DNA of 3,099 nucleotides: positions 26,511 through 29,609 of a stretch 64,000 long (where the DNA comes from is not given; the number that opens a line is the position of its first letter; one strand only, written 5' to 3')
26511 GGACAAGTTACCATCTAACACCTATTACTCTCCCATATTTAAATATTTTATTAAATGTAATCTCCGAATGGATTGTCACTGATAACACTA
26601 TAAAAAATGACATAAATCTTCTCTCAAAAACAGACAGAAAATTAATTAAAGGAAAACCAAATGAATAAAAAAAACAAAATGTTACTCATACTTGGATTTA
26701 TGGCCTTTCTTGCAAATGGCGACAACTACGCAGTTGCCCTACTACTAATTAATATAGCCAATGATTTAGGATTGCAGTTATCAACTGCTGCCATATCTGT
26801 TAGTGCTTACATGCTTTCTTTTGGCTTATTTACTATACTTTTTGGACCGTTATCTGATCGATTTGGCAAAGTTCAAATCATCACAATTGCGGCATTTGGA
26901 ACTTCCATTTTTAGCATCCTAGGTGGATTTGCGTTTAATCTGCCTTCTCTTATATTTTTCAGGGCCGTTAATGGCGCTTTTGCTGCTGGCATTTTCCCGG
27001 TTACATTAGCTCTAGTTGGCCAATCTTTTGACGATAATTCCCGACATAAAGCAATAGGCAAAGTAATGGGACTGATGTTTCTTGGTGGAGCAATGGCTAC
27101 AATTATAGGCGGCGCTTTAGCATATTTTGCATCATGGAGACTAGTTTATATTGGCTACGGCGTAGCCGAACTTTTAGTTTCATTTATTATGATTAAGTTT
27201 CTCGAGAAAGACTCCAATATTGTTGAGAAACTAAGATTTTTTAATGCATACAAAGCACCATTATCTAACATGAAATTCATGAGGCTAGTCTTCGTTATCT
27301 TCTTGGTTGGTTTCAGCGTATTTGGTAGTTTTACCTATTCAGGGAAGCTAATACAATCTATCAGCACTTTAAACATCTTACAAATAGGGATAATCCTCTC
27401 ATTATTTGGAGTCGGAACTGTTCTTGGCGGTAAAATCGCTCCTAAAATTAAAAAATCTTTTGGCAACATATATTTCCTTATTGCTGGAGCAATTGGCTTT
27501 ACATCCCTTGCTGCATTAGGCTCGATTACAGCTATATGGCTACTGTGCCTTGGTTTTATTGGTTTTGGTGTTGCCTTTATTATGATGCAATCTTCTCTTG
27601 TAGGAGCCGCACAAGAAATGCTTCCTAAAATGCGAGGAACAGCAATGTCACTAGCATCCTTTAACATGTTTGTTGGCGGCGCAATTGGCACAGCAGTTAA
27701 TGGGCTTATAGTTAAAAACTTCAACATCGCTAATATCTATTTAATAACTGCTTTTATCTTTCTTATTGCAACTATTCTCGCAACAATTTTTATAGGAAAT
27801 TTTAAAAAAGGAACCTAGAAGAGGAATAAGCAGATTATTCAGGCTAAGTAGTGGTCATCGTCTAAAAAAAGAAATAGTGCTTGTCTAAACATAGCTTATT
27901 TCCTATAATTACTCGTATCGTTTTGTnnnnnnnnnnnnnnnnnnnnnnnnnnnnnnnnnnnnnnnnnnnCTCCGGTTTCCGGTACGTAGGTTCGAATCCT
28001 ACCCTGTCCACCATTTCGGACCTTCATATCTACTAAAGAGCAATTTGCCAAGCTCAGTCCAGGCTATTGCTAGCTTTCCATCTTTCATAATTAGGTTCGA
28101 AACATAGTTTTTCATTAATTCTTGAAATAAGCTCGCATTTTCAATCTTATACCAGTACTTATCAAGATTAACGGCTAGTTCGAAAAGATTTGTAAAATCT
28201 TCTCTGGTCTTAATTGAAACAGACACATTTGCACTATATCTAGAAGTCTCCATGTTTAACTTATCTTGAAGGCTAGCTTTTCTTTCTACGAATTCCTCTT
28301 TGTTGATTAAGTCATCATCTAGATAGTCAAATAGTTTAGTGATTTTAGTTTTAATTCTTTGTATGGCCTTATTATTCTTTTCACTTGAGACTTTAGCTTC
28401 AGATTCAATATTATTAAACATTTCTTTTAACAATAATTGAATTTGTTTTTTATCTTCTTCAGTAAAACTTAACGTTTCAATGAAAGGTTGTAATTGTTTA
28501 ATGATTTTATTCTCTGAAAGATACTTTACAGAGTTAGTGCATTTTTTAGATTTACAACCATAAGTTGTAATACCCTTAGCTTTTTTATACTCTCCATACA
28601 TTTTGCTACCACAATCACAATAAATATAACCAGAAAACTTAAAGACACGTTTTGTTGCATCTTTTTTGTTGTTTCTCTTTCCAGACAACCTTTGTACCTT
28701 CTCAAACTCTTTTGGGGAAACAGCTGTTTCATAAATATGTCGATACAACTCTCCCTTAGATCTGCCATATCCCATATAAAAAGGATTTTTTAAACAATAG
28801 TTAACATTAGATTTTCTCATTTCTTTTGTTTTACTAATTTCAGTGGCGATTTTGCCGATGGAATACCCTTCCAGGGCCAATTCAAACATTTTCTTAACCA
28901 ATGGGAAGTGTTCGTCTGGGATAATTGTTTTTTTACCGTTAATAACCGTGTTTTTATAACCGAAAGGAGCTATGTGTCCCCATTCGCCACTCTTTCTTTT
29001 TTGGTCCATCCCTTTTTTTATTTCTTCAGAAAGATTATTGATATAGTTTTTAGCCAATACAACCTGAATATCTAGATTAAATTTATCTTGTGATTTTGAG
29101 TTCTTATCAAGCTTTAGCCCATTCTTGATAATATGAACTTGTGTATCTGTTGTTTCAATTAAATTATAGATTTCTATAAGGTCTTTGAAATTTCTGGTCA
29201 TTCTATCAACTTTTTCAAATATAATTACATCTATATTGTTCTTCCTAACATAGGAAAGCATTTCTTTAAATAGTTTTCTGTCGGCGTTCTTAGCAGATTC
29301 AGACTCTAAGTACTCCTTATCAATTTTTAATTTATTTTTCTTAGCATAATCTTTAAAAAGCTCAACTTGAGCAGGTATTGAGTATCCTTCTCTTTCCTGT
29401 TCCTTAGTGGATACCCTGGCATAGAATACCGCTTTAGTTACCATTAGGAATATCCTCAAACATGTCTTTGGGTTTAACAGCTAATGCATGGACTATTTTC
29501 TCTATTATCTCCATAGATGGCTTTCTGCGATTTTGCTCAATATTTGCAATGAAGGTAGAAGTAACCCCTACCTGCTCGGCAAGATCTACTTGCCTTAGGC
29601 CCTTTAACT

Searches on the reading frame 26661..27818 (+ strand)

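Call 36: search_protein_families(library=ncbifam, proteins=[window:26661-27818:+], max_evalue=1e-10)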
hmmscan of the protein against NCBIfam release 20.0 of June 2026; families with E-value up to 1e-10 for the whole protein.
window:26661-27818:+ (385 aa): 12 families
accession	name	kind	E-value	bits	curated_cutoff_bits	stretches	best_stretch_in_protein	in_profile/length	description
TIGR00710.1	efflux_Bcr_CflA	subfamily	6.4e-20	71.9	200.9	1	7-373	6-377/385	Bcr/CflA family efflux MFS transporter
TIGR00711.1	efflux_EmrB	subfamily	1.1e-19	70.6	230.2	1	14-183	10-181/485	DHA2 family efflux MFS transporter permease subunit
TIGR00893.1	2A0114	subfamily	2.6e-18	66.1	395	1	21-184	9-172/399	D-galactonate transporter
NF008314.0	PRK11102.1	equivalog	3.2e-18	66.2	303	1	4-375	8-387/396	Bcr/CflA family multidrug efflux MFS transporter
TIGR00895.1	2A0115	subfamily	4.6e-16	58.7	418.55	1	1-182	11-193/398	aromatic acid/H+ symport family MFS transporter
TIGR00880.1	2_A_01_02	superfamily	1.1e-15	58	131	1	49-182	2-139/141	multidrug resistance protein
NF053813.1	MFS_TcaB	equivalog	3.6e-15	55.6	475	1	7-375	7-384/396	putative multidrug effflux MFS transporter TcaB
TIGR00881.1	2A0104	subfamily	3.4e-14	52.7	407.75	1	16-184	7-174/379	phosphoglycerate transporter protein PgtP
NF008586.0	PRK11551.1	equivalog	5e-14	52.1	410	1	8-377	16-395/406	3-(3-hydroxy-phenyl)propionate transporter MhpT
NF033135.1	cmx_cmrA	equivalog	6.2e-13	48.6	400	1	8-373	5-372/374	Cmx/CmrA family chloramphenicol efflux MFS transporter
NF012185.0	tet_MFS_L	exception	2e-12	46.8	925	1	3-191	11-199/457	tetracycline efflux MFS transporter Tet(L)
NF033896.2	MFS_LfrA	equivalog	2.1e-12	46.4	825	1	8-164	22-179/504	efflux MFS transporter LfrA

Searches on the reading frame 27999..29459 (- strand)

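Call 31: search_protein_families(library=pfam, proteins=[window:27999-29459:-], max_evalue=0.001)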
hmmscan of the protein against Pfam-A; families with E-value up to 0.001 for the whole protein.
window:27999-29459:- (486 aa): 3 families
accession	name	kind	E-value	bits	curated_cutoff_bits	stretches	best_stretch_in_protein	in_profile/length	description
PF00239.26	Resolvase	-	1.2e-28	100.5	23.3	1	10-160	1-145/145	Resolvase, N terminal domain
PF07508.19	Recombinase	-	1.7e-10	41.5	21.1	1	183-258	2-98/102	Recombinase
PF13408.12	Zn_ribbon_recom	-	6.1e-05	23.8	25.3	1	275-320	2-50/58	Recombinase zinc beta ribbon domain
